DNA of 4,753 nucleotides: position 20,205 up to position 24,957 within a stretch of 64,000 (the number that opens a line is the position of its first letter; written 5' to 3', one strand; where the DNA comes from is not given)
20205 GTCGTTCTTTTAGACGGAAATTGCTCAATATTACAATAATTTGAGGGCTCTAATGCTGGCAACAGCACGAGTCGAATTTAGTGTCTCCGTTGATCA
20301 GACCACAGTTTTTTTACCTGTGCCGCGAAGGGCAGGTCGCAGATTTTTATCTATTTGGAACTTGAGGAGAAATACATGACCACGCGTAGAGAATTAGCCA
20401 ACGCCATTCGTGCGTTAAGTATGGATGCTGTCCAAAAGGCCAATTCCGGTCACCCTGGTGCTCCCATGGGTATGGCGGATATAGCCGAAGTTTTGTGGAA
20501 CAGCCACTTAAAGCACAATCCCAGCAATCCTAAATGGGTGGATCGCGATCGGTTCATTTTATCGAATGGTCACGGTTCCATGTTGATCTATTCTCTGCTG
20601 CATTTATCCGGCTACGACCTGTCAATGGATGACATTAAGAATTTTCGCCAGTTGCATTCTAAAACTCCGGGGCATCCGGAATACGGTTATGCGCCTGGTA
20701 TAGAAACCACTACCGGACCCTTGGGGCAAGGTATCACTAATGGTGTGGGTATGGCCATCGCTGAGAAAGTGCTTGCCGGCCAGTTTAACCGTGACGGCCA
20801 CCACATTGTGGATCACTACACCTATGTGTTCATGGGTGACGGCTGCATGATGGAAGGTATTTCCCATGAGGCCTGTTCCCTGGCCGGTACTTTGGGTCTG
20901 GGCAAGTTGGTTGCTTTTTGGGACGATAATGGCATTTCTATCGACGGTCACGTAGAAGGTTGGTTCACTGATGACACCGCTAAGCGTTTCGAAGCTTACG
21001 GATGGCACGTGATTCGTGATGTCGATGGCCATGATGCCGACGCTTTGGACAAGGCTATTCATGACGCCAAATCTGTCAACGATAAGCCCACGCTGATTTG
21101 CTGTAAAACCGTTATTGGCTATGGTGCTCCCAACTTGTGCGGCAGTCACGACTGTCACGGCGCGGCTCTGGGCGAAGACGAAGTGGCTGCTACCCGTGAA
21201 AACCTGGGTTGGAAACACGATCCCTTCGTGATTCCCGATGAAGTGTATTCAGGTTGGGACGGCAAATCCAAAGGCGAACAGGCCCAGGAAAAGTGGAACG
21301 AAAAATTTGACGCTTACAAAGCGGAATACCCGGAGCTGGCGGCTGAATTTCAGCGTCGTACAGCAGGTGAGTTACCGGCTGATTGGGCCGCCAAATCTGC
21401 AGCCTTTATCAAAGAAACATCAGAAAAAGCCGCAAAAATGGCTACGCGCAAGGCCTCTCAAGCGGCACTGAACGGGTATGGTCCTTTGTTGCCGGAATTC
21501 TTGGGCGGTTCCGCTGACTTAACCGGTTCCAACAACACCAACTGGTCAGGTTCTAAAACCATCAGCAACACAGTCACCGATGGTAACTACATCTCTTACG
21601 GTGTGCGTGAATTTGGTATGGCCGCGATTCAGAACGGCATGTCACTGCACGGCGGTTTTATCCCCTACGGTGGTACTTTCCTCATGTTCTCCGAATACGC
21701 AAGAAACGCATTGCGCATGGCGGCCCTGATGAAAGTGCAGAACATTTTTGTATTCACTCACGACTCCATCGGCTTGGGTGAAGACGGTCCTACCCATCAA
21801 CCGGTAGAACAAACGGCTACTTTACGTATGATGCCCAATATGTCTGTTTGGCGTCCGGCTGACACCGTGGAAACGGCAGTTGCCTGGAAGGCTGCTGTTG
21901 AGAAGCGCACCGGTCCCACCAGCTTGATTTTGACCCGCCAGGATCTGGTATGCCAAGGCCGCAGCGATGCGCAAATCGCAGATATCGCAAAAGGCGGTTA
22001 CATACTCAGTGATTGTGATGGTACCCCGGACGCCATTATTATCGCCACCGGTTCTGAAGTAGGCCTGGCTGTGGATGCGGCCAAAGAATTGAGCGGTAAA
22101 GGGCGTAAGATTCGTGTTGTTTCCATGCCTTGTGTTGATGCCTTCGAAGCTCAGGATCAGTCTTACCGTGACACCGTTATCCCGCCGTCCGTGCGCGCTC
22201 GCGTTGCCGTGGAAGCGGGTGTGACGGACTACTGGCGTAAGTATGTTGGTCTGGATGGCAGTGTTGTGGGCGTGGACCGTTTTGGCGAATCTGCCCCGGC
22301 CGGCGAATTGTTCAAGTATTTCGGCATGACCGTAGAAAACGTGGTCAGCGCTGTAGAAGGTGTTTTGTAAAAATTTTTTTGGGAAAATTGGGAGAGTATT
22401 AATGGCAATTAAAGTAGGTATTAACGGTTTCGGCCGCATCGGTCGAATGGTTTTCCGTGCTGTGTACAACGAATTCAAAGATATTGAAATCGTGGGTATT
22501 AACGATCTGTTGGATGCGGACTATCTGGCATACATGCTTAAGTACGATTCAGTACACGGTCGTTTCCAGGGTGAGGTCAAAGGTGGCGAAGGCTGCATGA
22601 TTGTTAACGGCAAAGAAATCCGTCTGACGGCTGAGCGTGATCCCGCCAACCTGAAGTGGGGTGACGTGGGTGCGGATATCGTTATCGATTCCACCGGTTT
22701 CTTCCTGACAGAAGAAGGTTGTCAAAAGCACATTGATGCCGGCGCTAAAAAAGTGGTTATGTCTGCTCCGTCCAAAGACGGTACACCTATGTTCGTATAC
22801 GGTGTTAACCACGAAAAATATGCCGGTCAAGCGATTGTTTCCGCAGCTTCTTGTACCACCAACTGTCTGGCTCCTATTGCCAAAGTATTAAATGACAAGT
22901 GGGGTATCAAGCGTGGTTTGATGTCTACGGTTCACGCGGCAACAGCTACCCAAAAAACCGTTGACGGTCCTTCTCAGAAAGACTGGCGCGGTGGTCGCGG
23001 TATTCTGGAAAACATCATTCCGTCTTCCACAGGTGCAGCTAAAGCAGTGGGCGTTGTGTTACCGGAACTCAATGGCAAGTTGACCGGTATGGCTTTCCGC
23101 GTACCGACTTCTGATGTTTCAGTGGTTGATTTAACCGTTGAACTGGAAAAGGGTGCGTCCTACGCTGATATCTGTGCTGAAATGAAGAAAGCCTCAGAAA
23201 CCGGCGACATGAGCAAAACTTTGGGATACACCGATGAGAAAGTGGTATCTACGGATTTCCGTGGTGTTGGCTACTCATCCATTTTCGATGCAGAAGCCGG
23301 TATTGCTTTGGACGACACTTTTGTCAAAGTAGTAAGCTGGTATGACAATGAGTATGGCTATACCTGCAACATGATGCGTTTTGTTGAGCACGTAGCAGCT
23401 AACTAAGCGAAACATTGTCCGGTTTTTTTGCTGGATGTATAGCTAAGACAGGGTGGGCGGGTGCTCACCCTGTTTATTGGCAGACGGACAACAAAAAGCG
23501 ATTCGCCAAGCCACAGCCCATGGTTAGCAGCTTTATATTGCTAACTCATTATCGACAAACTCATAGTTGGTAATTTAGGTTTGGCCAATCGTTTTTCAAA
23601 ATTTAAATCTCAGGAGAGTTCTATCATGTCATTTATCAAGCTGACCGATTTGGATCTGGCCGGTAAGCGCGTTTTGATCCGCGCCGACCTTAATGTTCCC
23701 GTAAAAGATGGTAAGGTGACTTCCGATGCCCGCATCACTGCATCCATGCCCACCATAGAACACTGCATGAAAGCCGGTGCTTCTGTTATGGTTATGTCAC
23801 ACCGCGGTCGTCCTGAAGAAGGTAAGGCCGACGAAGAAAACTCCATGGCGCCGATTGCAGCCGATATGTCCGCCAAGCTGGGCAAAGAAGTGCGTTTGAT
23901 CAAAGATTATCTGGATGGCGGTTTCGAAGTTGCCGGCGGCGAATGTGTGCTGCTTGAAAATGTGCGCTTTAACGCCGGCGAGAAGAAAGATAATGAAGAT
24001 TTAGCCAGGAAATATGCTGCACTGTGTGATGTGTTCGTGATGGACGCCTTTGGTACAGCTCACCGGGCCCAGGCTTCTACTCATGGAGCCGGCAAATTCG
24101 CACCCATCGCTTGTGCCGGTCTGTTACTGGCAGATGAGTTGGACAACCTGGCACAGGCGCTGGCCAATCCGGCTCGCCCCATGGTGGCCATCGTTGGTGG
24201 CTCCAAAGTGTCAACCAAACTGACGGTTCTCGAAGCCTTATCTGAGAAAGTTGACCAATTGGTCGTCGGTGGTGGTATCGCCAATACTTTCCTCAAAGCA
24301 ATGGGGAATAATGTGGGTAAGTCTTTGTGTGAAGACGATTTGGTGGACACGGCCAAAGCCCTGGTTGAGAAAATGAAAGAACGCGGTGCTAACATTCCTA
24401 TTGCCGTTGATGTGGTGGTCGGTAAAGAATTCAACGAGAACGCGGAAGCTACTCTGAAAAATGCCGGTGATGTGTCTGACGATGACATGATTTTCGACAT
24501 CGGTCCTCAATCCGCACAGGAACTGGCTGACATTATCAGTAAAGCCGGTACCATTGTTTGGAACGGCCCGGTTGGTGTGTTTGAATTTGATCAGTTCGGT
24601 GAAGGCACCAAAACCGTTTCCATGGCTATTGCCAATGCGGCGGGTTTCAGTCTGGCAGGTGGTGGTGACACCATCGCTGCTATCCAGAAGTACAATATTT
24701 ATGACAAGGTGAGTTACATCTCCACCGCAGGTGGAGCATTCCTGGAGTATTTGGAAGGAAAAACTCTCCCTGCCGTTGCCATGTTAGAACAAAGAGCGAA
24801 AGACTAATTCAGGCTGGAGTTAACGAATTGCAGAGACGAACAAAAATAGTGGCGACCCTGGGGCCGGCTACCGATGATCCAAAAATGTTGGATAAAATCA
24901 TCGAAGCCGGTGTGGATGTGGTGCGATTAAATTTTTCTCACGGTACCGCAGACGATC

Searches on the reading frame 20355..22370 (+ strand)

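Call 50: search_protein_families(library=pfam, proteins=[window:20355-22370:+], max_evalue=0.00001)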
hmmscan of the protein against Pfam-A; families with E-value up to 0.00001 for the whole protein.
window:20355-22370:+ (671 aa): 5 families
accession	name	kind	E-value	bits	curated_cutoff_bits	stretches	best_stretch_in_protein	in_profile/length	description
PF00456.26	Transketolase_N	-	1.1e-169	564.1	22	1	11-341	2-334/334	Transketolase, thiamine diphosphate binding domain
PF02779.29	Transket_pyr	-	3.1e-55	186.9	27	1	361-531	2-172/174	Transketolase, pyrimidine binding domain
PF22613.1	Transketolase_C_1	-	1.8e-42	144.6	27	1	547-659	1-113/113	Transketolase-like TK C-terminal domain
PF02780.25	Transketolase_C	-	1.6e-16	60.8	25.9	1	552-663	5-124/124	Transketolase, C-terminal domain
PF13292.11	DXP_synthase_N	-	3.2e-06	27.1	21.2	0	12-200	19-179/274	1-deoxy-D-xylulose-5-phosphate synthase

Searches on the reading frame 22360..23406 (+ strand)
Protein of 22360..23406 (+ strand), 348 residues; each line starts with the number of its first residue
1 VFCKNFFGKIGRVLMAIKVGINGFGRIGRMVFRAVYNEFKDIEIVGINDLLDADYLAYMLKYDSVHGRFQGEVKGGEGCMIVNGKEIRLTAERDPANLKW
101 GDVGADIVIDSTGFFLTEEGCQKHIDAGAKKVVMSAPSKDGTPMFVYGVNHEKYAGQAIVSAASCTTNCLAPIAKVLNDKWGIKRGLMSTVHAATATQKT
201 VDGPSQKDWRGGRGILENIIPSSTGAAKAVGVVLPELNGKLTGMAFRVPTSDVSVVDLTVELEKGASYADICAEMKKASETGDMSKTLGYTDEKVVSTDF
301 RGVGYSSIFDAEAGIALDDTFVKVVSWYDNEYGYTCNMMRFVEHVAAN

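Call 50: search_protein_families(library=pfam, proteins=[window:22360-23406:+], max_evalue=0.00001)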
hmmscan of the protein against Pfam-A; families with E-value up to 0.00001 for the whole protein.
window:22360-23406:+ (348 aa): 2 families
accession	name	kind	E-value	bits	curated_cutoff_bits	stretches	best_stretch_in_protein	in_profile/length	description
PF02800.25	Gp_dh_C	-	4.2e-64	215.3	24.4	1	170-328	1-158/158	Glyceraldehyde 3-phosphate dehydrogenase, C-terminal domain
PF00044.30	Gp_dh_N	-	8.4e-41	138.8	31.7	1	17-117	1-100/101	Glyceraldehyde 3-phosphate dehydrogenase, NAD binding domain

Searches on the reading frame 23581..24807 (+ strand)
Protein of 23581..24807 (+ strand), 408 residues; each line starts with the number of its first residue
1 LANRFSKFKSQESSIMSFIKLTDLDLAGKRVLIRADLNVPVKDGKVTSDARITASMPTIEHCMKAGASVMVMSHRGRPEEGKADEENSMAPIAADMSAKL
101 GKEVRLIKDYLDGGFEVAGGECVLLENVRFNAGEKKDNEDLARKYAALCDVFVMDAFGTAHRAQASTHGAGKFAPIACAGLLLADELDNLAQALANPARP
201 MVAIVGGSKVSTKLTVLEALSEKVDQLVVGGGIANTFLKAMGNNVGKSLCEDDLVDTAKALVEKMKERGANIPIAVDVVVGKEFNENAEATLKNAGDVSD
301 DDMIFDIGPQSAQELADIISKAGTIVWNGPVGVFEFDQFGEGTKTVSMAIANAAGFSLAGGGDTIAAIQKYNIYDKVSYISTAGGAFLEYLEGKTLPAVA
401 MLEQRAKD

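Call 50: search_protein_families(library=pfam, proteins=[window:23581-24807:+], max_evalue=0.00001)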
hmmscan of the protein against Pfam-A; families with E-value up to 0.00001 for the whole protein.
window:23581-24807:+ (408 aa): 1 family
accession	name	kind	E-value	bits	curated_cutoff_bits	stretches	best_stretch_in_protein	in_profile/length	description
PF00162.24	PGK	-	8.1e-143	476.4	27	1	21-394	1-379/379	Phosphoglycerate kinase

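Call 52: list_cluster_members(proteins=[window:23581-24807:+, window:20355-22370:+, window:61151-63265:-])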
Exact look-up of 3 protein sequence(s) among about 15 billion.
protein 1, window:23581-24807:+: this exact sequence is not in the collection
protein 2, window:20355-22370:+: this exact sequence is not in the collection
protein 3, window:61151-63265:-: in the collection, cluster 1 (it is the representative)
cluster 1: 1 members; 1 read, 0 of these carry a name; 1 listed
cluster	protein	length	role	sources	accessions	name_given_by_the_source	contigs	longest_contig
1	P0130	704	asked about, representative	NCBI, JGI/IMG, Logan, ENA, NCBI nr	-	-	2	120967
